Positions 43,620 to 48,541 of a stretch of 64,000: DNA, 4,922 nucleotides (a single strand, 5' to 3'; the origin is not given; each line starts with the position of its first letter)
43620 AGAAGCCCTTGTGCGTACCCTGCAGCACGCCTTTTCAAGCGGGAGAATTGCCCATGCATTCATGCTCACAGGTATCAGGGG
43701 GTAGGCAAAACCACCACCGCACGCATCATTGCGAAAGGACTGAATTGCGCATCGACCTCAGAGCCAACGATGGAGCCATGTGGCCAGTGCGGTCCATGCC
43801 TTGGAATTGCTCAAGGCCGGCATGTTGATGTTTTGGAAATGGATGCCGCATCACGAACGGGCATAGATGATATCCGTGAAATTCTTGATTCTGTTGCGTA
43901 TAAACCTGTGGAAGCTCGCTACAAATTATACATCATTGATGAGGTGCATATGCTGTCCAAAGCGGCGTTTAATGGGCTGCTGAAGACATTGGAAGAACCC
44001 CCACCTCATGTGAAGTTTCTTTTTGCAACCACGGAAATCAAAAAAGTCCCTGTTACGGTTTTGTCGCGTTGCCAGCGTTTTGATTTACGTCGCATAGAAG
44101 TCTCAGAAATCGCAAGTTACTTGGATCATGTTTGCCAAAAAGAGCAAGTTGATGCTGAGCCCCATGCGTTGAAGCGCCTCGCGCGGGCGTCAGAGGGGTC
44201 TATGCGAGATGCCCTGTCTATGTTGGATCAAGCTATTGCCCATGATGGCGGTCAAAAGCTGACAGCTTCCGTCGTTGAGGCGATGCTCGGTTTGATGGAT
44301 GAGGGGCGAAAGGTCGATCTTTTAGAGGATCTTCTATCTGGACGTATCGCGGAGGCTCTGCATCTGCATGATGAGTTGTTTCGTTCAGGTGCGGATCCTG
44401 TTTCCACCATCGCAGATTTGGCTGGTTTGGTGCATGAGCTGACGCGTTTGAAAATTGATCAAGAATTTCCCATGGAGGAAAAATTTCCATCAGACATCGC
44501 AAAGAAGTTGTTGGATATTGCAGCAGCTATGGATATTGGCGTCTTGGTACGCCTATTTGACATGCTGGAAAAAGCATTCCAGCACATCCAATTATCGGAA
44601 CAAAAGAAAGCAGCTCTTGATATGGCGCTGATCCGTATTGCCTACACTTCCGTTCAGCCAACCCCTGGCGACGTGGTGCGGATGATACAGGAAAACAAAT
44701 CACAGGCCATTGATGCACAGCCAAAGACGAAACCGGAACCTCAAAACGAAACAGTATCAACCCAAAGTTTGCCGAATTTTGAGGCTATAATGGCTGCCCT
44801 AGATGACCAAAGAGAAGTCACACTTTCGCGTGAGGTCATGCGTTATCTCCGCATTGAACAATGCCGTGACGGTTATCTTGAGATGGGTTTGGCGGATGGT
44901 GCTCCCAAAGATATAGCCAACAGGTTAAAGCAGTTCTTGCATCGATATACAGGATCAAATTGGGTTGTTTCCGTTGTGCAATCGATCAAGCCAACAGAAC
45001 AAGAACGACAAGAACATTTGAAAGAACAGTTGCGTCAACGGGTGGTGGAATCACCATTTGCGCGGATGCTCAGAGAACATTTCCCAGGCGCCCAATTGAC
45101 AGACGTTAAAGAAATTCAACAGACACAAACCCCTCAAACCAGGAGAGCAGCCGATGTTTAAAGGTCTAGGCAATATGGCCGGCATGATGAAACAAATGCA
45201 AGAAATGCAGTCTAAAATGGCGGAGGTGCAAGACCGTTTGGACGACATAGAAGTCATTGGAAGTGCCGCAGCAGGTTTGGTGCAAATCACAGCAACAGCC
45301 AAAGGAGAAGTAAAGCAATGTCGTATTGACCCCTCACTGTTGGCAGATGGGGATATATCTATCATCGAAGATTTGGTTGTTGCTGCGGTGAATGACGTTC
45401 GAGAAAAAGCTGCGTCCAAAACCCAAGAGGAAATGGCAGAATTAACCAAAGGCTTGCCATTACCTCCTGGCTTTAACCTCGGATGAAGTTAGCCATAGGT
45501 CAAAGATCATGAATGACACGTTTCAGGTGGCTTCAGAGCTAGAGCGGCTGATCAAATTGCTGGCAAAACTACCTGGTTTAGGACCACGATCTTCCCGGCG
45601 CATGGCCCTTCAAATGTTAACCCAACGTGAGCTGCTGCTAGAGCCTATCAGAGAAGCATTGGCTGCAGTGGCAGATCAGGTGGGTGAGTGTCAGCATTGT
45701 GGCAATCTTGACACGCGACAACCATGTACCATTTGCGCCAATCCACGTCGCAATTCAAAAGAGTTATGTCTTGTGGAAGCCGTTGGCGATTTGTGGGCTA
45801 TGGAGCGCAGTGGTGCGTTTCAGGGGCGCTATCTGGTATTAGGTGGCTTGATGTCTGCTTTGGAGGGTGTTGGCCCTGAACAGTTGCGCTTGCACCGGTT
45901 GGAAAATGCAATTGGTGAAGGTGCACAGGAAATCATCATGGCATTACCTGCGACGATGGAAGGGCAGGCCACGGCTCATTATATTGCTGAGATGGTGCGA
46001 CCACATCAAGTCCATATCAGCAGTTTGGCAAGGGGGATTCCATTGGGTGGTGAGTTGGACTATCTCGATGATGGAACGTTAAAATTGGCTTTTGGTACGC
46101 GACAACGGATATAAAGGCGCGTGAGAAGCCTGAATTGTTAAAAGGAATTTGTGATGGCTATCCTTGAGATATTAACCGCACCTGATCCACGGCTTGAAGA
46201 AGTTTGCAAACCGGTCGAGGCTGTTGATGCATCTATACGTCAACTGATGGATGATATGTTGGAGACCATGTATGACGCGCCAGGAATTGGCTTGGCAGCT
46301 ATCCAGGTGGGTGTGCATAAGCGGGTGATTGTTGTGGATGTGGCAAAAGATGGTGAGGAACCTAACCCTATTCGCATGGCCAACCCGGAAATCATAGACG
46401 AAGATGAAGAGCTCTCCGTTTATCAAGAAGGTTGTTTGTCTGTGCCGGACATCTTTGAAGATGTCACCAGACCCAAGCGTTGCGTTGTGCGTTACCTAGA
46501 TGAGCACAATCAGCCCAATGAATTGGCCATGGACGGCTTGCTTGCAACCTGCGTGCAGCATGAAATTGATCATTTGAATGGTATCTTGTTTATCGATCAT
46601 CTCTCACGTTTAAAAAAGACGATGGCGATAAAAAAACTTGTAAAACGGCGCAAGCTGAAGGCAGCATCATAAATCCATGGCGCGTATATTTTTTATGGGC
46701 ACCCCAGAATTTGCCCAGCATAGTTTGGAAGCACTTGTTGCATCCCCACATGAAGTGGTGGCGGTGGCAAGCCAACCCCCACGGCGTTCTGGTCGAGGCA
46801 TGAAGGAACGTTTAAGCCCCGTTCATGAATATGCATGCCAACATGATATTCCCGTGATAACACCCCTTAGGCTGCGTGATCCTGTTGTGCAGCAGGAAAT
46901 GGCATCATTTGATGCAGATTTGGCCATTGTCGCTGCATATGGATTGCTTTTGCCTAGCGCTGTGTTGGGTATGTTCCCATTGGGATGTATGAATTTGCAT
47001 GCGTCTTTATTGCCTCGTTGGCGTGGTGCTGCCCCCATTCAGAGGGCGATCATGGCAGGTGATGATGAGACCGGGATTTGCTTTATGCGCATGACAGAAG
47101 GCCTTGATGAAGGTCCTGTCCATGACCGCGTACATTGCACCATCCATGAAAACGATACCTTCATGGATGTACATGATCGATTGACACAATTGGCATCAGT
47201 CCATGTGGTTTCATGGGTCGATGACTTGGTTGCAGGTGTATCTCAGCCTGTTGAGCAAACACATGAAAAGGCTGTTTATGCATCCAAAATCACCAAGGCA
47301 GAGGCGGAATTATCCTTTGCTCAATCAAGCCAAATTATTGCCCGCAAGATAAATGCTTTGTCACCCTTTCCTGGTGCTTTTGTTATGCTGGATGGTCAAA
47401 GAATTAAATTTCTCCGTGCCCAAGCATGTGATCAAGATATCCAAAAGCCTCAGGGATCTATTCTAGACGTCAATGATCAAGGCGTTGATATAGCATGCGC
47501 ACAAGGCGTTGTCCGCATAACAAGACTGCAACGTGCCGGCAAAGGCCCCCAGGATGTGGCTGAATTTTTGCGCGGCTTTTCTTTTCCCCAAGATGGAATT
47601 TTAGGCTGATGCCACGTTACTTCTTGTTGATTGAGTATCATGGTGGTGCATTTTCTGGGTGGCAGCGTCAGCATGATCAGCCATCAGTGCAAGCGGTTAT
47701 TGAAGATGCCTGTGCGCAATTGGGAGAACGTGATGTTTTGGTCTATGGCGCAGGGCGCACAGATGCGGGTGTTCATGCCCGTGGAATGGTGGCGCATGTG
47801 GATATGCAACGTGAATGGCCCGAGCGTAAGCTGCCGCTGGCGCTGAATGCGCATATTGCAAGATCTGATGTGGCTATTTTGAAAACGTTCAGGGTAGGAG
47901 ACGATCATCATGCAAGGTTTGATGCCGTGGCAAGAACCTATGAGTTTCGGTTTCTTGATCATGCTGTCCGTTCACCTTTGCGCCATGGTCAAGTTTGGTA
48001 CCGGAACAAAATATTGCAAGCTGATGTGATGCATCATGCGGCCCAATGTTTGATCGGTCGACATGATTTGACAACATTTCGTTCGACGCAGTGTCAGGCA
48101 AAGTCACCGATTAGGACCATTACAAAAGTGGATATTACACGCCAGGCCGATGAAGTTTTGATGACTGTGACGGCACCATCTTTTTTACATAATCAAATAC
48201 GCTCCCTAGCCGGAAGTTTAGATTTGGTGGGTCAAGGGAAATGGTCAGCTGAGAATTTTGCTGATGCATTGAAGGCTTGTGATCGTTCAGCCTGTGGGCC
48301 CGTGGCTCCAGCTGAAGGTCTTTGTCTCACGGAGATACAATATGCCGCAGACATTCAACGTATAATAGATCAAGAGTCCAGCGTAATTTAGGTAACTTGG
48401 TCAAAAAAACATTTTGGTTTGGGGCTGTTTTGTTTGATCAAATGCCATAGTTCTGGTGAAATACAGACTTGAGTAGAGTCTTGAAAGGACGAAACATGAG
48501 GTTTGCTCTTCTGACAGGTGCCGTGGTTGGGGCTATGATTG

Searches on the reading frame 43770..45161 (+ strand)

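Call 42: search_protein_families(library=pfam, proteins=[window:43770-45161:+], max_evalue=0.00001)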
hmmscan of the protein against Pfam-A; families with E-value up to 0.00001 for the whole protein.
window:43770-45161:+ (463 aa): 5 families
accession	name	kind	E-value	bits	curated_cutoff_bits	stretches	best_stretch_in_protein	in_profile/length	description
PF12169.13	DNA_pol3_gamma3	-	4e-30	104.9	24.4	1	165-305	2-142/143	DNA polymerase III subunits gamma and tau domain III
PF13177.12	DNA_pol3_delta2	-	1.2e-26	94.1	27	1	2-109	52-160/161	DNA polymerase III, delta subunit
PF12362.13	DUF3646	-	4.9e-22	78.8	30.2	1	335-446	2-114/114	DNA polymerase III gamma and tau subunits C terminal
PF22608.2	DNAX_ATPase_lid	-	3.1e-20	72.1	27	1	114-159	2-47/49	DNA polymerase III clamp loader subunit, ATPase lid domain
PF21960.2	RCF1-5-like_lid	-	2.1e-07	31.2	27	1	117-153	2-39/43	RCF1/5-like, AAA+ ATPase lid domain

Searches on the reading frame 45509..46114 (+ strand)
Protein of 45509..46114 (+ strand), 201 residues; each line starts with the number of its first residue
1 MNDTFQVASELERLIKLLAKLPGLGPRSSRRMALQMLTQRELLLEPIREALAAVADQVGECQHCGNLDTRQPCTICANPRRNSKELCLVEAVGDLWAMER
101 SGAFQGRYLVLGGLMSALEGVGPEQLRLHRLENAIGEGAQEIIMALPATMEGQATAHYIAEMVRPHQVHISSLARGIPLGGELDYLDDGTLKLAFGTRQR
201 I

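Call 42: search_protein_families(library=pfam, proteins=[window:45509-46114:+], max_evalue=0.00001)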
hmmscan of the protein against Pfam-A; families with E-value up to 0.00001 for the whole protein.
window:45509-46114:+ (201 aa): 4 families
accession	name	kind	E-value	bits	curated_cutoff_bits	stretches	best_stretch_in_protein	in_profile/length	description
PF13662.12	Toprim_4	-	3e-21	75.9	25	1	85-174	2-85/85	Toprim domain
PF21175.2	RecR_C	-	1e-08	34.8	22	1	176-199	1-24/24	RecR, C-terminal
PF21176.3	RecR_HhH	-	1.6e-08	34.7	27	1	11-53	1-43/45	RecR, helix-hairpin-helix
PF02132.21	RecR_ZnF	-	7.2e-06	26.1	22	0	58-78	1-21/21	RecR, Cys4-zinc finger domain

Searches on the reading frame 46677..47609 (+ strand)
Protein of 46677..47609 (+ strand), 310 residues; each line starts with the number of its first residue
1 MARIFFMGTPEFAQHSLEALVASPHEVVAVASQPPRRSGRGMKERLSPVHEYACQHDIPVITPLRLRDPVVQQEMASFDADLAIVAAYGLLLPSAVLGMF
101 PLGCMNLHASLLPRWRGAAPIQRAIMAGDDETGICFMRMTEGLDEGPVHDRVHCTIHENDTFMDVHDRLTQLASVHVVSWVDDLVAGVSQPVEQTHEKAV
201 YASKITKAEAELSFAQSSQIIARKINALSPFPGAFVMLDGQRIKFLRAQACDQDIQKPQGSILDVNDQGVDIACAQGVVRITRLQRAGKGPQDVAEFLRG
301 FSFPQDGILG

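Call 67: search_protein_families(library=pfam, proteins=[window:46677-47609:+], max_evalue=0.000001)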
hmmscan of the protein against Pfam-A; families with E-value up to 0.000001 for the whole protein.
window:46677-47609:+ (310 aa): 2 families
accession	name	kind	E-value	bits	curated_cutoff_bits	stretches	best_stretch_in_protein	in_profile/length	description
PF00551.24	Formyl_trans_N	-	1.9e-39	135.7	26.1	1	4-174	3-174/181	Formyl transferase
PF02911.23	Formyl_trans_C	-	7.9e-25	87.4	21.1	1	204-301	1-99/100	Formyl transferase, C-terminal domain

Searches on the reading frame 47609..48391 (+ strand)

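Call 67: search_protein_families(library=pfam, proteins=[window:47609-48391:+], max_evalue=0.000001)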
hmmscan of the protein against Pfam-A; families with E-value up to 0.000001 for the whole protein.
window:47609-48391:+ (260 aa): 1 family
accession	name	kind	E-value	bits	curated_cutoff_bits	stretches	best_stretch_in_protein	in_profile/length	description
PF01416.25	PseudoU_synth_1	-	8.2e-38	129.6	23.3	2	144-245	1-107/108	tRNA pseudouridine synthase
